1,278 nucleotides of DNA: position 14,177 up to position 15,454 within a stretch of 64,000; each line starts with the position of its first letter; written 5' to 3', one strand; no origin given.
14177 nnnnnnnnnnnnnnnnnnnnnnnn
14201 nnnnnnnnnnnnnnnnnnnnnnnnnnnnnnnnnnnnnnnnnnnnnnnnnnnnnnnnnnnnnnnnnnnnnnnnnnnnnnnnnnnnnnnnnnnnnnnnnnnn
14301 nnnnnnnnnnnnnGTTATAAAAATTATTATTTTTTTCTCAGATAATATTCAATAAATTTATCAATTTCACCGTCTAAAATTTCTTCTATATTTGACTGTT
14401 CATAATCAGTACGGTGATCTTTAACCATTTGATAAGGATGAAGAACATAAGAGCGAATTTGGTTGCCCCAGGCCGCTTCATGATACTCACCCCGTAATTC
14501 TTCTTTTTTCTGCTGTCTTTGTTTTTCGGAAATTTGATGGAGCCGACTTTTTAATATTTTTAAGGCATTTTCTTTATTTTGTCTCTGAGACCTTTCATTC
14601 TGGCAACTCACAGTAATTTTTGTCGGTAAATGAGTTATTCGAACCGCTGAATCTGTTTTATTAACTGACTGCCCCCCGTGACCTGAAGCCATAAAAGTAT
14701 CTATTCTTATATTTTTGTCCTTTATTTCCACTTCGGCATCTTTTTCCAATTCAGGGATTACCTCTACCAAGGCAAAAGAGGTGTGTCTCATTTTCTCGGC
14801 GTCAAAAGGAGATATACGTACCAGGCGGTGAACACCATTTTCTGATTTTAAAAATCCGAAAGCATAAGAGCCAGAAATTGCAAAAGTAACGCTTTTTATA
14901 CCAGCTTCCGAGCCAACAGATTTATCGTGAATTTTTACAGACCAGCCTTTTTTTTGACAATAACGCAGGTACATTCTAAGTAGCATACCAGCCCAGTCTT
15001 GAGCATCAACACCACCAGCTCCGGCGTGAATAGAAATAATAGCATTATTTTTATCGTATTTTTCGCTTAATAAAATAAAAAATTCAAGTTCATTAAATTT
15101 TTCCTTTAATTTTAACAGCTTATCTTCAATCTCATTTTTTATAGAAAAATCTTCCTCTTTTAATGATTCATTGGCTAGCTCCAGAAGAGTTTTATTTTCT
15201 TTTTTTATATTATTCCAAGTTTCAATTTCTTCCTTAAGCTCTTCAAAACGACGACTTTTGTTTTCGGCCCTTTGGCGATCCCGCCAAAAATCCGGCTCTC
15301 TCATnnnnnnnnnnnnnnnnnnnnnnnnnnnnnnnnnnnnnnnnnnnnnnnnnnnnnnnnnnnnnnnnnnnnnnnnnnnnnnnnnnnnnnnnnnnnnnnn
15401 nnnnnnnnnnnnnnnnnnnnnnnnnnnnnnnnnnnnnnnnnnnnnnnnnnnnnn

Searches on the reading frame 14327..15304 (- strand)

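Call 8: search_protein_families(library=pfam, proteins=[window:14327-15304:-], max_evalue=0.001)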
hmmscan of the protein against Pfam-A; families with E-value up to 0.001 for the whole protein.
window:14327-15304:- (325 aa): 2 families
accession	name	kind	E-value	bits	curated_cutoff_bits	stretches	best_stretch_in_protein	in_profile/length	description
PF03462.23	PCRF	-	3.6e-54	184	24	1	1-180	12-194/194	PCRF domain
PF00472.26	RF-1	-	3.3e-40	137.1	35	1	189-298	2-116/116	RF-1 domain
